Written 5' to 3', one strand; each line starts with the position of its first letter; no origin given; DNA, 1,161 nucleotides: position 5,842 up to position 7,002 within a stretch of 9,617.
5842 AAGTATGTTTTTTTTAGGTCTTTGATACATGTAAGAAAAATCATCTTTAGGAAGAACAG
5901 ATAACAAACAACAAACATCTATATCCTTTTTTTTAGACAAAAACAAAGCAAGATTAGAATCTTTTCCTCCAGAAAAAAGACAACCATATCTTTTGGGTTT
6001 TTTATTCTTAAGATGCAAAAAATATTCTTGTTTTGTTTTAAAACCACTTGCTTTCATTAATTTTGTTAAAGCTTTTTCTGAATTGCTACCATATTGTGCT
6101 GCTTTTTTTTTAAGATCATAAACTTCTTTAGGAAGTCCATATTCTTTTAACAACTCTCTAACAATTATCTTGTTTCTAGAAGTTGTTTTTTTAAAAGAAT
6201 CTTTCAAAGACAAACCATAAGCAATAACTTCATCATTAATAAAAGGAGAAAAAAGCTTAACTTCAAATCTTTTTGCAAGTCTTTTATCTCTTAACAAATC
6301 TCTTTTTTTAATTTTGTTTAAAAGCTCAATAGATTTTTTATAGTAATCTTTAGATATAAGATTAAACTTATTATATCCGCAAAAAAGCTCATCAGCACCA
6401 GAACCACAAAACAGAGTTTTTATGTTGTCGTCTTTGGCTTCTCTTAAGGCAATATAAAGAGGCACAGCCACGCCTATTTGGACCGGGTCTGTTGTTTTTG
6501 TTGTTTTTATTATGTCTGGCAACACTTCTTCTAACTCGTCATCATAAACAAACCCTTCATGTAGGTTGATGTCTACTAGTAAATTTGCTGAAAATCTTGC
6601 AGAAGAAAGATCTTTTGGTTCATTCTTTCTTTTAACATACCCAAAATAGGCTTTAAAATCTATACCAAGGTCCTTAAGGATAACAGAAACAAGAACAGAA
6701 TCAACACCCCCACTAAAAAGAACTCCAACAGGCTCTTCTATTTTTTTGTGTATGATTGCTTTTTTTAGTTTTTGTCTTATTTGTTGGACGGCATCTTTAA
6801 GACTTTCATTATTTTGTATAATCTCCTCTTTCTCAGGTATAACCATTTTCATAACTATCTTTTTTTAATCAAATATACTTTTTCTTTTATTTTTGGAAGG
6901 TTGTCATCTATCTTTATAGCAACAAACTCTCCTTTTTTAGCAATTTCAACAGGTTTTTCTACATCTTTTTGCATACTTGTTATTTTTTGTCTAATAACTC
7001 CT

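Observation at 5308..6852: Tandem PP-loop fusion: glutaminase-less AsnB-like synthetase domain joined to a Dph6-type diphthine-ammonia ligase domain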

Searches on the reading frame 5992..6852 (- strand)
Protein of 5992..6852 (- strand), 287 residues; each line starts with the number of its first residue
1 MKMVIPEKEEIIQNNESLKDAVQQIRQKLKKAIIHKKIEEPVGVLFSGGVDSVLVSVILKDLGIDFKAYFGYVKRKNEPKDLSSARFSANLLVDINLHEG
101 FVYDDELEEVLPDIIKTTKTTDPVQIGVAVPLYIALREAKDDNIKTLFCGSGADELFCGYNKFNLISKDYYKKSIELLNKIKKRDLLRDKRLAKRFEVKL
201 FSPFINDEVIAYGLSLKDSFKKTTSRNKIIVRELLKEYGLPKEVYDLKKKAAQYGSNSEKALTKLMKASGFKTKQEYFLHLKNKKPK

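Call 47: search_protein_representatives(protein=window:5992-6852:-)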
Query: 287 residues. Proteins with E-value up to 0.001 (for the whole library): 8048; up to 1e-10: 1537; up to 1e-30: 77. The best 150 are listed.
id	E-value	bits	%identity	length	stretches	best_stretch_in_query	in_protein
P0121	2.5e-53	197.7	45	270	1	24-281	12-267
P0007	2.5e-51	191.2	45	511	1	25-286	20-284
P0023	5.1e-48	180.3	36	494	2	18-281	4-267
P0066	1.7e-46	175.3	41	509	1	30-279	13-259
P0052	3.5e-45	171.0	41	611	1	20-285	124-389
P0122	2.1e-42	161.9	40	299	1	24-279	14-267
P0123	3.4e-41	158.0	38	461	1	21-280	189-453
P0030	3.2e-40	154.8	37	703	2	19-285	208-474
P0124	1.2e-39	152.9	36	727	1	11-278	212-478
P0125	2.1e-39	152.1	38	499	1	23-281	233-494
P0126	3.8e-39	151.2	41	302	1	21-278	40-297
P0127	1.1e-38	149.7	36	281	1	18-281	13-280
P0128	2.1e-38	148.8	37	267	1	18-282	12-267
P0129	2.5e-38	148.6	38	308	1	26-279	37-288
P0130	2.6e-38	148.5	38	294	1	24-283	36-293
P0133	5.4e-38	147.5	36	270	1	27-281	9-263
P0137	2.6e-37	145.2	37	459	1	21-282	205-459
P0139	2.4e-36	142.1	37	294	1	18-278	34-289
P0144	1.6e-35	139.4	33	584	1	7-278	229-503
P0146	2.6e-35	138.7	39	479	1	18-278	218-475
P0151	2.2e-34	135.6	34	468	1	20-277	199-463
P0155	6.4e-34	134.1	35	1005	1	29-278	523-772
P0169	1.9e-32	129.3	38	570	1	10-281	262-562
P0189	9.3e-31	123.7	33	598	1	15-275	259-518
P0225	3.7e-29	118.5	34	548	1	22-268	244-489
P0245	1.4e-28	116.6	32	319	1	24-268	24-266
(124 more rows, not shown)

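Call 49: find_encoding_contigs(protein=P0121, flank=5000, max_places=3)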
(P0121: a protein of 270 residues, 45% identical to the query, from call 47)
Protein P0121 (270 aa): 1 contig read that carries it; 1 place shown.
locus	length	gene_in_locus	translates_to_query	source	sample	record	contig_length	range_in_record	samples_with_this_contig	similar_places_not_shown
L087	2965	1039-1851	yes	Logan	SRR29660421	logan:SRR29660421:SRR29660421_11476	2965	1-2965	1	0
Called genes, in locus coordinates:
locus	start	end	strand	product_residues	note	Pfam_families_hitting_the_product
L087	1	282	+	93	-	?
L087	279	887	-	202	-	PF01351:RNase_HII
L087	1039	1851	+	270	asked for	PF00733:Asn_synthase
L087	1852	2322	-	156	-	PF14478:DUF4430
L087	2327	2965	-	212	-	?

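Call 51: list_cluster_members(proteins=[P0121, P0127, P0128, P0133, P0130, P0139, P0125, P0137, P0146, P0151])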
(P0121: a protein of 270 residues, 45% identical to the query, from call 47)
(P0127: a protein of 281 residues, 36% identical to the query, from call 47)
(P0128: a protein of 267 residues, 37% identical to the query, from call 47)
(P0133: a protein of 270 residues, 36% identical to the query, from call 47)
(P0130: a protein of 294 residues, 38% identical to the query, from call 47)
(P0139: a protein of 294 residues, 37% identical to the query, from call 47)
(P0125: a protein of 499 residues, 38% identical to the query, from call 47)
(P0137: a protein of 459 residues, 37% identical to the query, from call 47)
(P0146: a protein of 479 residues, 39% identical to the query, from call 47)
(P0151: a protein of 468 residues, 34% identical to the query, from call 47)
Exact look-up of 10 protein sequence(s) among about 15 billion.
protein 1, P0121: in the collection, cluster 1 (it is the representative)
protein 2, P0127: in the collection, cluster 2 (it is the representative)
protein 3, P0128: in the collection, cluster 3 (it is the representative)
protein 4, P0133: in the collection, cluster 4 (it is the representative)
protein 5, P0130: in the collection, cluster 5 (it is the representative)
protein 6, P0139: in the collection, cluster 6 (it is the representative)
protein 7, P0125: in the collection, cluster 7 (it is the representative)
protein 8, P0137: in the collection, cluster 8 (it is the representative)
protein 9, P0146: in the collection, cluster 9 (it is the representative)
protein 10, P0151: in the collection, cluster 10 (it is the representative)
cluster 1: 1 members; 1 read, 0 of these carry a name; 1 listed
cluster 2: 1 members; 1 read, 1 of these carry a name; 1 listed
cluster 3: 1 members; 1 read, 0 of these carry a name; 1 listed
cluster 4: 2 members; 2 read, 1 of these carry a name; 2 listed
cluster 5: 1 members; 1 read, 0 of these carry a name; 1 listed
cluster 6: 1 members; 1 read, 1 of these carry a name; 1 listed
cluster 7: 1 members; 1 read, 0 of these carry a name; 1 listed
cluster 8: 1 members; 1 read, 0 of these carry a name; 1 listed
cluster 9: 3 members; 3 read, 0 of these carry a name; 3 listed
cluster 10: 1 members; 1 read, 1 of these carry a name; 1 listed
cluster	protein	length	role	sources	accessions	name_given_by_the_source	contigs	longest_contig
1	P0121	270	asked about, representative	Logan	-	-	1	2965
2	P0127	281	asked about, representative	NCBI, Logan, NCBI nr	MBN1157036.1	asparagine synthase [Candidatus Woesearchaeota archaeon]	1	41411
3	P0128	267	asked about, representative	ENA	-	-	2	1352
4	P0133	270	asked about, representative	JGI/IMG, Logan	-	asparagine synthase (glutamine-hydrolysing)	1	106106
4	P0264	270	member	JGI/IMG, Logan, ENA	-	-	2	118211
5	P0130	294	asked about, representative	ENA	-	-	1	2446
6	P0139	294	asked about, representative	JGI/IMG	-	diphthine-ammonia ligase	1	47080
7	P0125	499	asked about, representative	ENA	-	-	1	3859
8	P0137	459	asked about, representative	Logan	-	-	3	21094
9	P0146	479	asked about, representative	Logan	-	-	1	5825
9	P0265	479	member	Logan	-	-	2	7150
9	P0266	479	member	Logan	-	-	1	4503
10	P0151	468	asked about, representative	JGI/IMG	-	asparagine synthase (glutamine-hydrolysing)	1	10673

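Call 52: find_encoding_contigs(protein=P0127, flank=5000, max_places=1)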
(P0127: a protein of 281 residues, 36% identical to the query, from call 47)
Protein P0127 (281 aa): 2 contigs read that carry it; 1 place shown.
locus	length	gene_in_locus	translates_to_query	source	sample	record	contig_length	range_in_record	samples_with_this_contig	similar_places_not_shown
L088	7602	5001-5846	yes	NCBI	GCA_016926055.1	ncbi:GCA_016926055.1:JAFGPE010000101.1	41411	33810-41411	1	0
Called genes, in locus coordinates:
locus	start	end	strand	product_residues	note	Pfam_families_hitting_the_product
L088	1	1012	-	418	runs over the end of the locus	PF01136:Peptidase_U32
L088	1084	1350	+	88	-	PF01022:HTH_5, PF12840:HTH_20 (weak)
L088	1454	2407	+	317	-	PF03773:ArsP_1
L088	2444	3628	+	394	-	PF01702:TGT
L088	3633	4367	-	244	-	-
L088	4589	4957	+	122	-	PF00072:Response_reg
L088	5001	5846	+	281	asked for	PF00733:Asn_synthase, PF02540:NAD_synthase (faint), PF24167:DUF7411 (faint), PF00733:Asn_synthase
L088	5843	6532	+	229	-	PF01902:Diphthami_syn_2_N, PF28410:Diphthami_syn_2_C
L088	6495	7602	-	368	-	?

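Call 53: find_encoding_contigs(protein=P0133, flank=5000, max_places=1)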
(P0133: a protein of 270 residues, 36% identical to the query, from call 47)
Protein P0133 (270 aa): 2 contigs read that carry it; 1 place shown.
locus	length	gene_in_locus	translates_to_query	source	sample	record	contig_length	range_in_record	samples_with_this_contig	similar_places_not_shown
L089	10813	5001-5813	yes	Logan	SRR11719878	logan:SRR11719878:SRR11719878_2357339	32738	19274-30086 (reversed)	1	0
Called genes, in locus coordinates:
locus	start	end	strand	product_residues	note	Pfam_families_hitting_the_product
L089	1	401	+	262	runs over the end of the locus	PF01138:RNase_PH, PF03725:RNase_PH_C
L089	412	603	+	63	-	PF01192:RNA_pol_Rpb6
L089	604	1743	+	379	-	PF03952:Enolase_N, PF00113:Enolase_C, PF13378:MR_MLE_C (weak)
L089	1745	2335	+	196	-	PF00318:Ribosomal_S2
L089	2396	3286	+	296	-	PF01875:Memo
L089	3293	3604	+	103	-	-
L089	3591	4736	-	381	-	PF01266:DAO (weak), PF01494:FAD_binding_3 (faint), PF03486:HI0933_like (faint), PF05834:Lycopene_cycl (faint), PF13450:NAD_binding_8 (faint)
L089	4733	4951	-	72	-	PF04457:MJ1316 (weak)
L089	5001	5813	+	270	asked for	PF00733:Asn_synthase, PF02540:NAD_synthase (weak), PF00733:Asn_synthase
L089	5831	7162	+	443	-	PF02878:PGM_PMM_I, PF02879:PGM_PMM_II, PF02880:PGM_PMM_III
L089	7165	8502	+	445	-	PF00753:Lactamase_B, PF12706:Lactamase_B_2, PF22505:RNase_J_b_CASP, PF07521:RMMBL (weak)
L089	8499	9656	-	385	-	PF07690:MFS_1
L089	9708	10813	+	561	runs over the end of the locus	PF00749:tRNA-synt_1c, PF03950:tRNA-synt_1c_C, PF20974:tRNA-synt_1c_C2 (weak)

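Call 54: find_encoding_contigs(protein=P0139, flank=5000, max_places=1)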
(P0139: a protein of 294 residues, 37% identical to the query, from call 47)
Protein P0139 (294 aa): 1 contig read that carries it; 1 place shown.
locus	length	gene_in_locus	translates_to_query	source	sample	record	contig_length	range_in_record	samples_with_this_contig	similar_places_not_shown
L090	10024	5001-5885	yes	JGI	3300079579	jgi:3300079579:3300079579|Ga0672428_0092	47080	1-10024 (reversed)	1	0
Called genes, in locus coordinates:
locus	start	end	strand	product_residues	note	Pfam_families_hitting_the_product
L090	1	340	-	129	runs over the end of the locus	PF04027:DUF371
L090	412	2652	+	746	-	-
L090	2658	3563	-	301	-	PF01895:PhoU (weak)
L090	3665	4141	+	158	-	PF01037:AsnC_trans_reg (weak)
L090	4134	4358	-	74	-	-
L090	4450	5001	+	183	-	PF01725:Ham1p_like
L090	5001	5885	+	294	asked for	PF00733:Asn_synthase, PF24167:DUF7411 (weak), PF00733:Asn_synthase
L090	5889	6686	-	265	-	-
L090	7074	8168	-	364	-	PF03193:RsgA_GTPase (faint), PF01926:MMR_HSR1, PF02421:FeoB_N, PF16897:MMR_HSR1_Xtn, PF02824:TGS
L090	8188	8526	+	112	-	-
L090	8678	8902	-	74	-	-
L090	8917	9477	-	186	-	PF06197:DUF998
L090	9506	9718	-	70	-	-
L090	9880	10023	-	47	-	?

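Call 56: search_protein_families(library=ncbifam, proteins=[P0121, P0127, P0133, P0139, P0125, P0137, P0151], max_evalue=1e-8)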
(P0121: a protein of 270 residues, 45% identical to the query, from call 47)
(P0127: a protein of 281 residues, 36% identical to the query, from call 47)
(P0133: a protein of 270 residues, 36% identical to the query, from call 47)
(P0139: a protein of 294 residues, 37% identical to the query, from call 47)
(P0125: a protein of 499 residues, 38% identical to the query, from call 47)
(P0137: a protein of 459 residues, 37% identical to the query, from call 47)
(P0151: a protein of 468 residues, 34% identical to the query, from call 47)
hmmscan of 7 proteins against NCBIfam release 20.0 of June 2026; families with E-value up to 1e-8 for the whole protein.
P0121 (270 aa): 4 families
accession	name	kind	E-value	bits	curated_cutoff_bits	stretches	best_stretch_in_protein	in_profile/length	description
TIGR01536.1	asn_synth_AEB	equivalog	1.5e-33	116.6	267.1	1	14-160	238-384/517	asparagine synthase (glutamine-hydrolyzing)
NF006949.0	PRK09431.1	equivalog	1.3e-26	93.2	499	1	17-259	216-473/554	asparagine synthase B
TIGR03104.1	trio_amidotrans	equivalog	1.7e-10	39.8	570.1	0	17-152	249-385/589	N-acetylglutaminylglutamine amidotransferase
TIGR03108.1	eps_aminotran_1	hypoth_equivalog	8.8e-10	37.9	816.9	0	23-163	254-390/628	XrtA/PEP-CTERM system amidotransferase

P0127 (281 aa): 6 families
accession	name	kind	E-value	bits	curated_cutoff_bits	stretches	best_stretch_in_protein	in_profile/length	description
TIGR01536.1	asn_synth_AEB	equivalog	9e-47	160.2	267.1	2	15-167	228-378/517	asparagine synthase (glutamine-hydrolyzing)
NF006949.0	PRK09431.1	equivalog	1.9e-39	135.6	499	1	21-256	209-458/554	asparagine synthase B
TIGR03104.1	trio_amidotrans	equivalog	3e-21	75.3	570.1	1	20-174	241-394/589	N-acetylglutaminylglutamine amidotransferase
TIGR03108.1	eps_aminotran_1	hypoth_equivalog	3.2e-20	72.4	816.9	1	3-166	222-380/628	XrtA/PEP-CTERM system amidotransferase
NF033535.1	lass_lactam_cya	exception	1.5e-11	43.6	525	1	191-266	538-611/668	lasso peptide isopeptide bond-forming cyclase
NF033561.1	macrolact_Ik_Al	subfamily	1.3e-10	40.5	300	0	188-250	430-491/561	albusnodin/ikarugamycin family macrolactam cyclase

P0133 (270 aa): 6 families
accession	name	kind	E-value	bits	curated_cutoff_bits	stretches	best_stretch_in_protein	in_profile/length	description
TIGR01536.1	asn_synth_AEB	equivalog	3.3e-37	128.7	267.1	2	3-151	233-383/517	asparagine synthase (glutamine-hydrolyzing)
NF006949.0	PRK09431.1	equivalog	2.3e-31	108.9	499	1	3-249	208-470/554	asparagine synthase B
TIGR03104.1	trio_amidotrans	equivalog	1.1e-15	56.9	570.1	0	4-144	242-385/589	N-acetylglutaminylglutamine amidotransferase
NF033561.1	macrolact_Ik_Al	subfamily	4.8e-15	55.2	300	0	147-232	406-490/561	albusnodin/ikarugamycin family macrolactam cyclase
NF033535.1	lass_lactam_cya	exception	4.5e-12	45.3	525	0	4-148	238-388/668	lasso peptide isopeptide bond-forming cyclase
TIGR03108.1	eps_aminotran_1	hypoth_equivalog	1.5e-11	43.7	816.9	0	4-141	236-376/628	XrtA/PEP-CTERM system amidotransferase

P0139 (294 aa): 5 families
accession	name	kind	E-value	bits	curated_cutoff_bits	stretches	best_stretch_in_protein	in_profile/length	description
TIGR01536.1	asn_synth_AEB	equivalog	1.4e-35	123.3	267.1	2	24-177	220-377/517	asparagine synthase (glutamine-hydrolyzing)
NF006949.0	PRK09431.1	equivalog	2.3e-32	112.3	499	1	25-276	196-468/554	asparagine synthase B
TIGR03104.1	trio_amidotrans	equivalog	4.7e-15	54.8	570.1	1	10-199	214-408/589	N-acetylglutaminylglutamine amidotransferase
TIGR03108.1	eps_aminotran_1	hypoth_equivalog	5e-11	42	816.9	0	31-174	233-377/628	XrtA/PEP-CTERM system amidotransferase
NF033561.1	macrolact_Ik_Al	subfamily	1.2e-09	37.4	300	0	29-109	184-270/561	albusnodin/ikarugamycin family macrolactam cyclase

P0125 (499 aa): 6 families
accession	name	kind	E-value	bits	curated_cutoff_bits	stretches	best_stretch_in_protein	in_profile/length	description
TIGR01536.1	asn_synth_AEB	equivalog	2.8e-78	264.2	267.1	2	2-380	1-378/517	asparagine synthase (glutamine-hydrolyzing)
NF006949.0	PRK09431.1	equivalog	2.2e-65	221.3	499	1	1-469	1-456/554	asparagine synthase B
TIGR03108.1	eps_aminotran_1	hypoth_equivalog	8e-37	127.2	816.9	2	222-377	230-378/628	XrtA/PEP-CTERM system amidotransferase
TIGR03104.1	trio_amidotrans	equivalog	9.5e-35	119.9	570.1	1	220-381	230-388/589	N-acetylglutaminylglutamine amidotransferase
NF033535.1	lass_lactam_cya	exception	2.5e-22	79.2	525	1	1-178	1-164/668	lasso peptide isopeptide bond-forming cyclase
TIGR01134.1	purF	equivalog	6.7e-10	38.9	350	1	2-206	1-227/432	amidophosphoribosyltransferase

P0137 (459 aa): 5 families
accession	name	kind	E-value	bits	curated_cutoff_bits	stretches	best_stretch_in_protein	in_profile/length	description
TIGR01536.1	asn_synth_AEB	equivalog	4.5e-59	200.8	267.1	3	189-346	217-379/517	asparagine synthase (glutamine-hydrolyzing)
NF006949.0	PRK09431.1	equivalog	2.1e-57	194.9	499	1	77-445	69-471/554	asparagine synthase B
TIGR03104.1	trio_amidotrans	equivalog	5.4e-25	87.7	570.1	1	207-351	243-393/589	N-acetylglutaminylglutamine amidotransferase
TIGR03108.1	eps_aminotran_1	hypoth_equivalog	1.1e-24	87.1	816.9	1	181-342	212-378/628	XrtA/PEP-CTERM system amidotransferase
NF033535.1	lass_lactam_cya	exception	3.3e-13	49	525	0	371-441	540-608/668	lasso peptide isopeptide bond-forming cyclase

P0151 (468 aa): 6 families
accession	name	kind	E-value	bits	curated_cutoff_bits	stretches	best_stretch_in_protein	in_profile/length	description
TIGR01536.1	asn_synth_AEB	equivalog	1.6e-83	281.5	267.1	2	2-355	1-380/517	asparagine synthase (glutamine-hydrolyzing)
NF006949.0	PRK09431.1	equivalog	3.5e-69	233.8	499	1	1-455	1-472/554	asparagine synthase B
TIGR03104.1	trio_amidotrans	equivalog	3.1e-49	167.7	570.1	3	1-160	1-167/589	N-acetylglutaminylglutamine amidotransferase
TIGR03108.1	eps_aminotran_1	hypoth_equivalog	2.1e-43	149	816.9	2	1-174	1-181/628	XrtA/PEP-CTERM system amidotransferase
NF033535.1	lass_lactam_cya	exception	1e-23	83.8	525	1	2-162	2-169/668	lasso peptide isopeptide bond-forming cyclase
TIGR01134.1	purF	equivalog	2.9e-15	56.6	350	1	58-179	85-219/432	amidophosphoribosyltransferase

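Call 59: find_related_loci(query=A2, collection=metagenome_contigs, flank=4000)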
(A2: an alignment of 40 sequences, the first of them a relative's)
Query A2 (270 aa) in metagenome_contigs; peptide patterns used: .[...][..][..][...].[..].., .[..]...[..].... (x = any residue, [..] = any of these).
600 stretches matched a pattern (row limit reached: there are more); 484 encode a relative of the query (tblastn E <= 1e-3); the best 80 are kept; 80 distinct loci.
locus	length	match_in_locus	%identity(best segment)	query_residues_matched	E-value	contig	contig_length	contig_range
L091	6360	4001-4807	47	1-269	2e-69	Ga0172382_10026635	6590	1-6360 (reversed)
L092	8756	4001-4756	43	15-264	4e-61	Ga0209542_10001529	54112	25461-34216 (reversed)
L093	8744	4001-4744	44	16-269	1e-59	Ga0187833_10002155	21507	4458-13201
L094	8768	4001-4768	41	16-269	3e-59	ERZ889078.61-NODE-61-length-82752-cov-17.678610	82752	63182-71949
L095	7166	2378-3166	40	2-264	5e-58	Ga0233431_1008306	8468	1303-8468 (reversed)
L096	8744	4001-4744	42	16-263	9e-58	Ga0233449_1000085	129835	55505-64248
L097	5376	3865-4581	41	16-256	9e-57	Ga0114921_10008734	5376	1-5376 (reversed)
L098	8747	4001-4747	40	16-264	2e-55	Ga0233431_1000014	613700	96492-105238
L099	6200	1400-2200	43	7-269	4e-55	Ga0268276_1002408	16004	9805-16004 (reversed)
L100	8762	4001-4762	39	11-267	4e-55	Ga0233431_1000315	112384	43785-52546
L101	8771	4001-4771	42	12-264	2e-54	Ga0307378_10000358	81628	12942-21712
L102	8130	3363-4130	42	10-264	2e-53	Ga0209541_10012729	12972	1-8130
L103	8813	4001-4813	38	9-269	4e-51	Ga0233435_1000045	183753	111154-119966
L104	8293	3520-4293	40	12-264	7e-50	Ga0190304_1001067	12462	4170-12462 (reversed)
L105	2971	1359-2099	39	17-265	2e-49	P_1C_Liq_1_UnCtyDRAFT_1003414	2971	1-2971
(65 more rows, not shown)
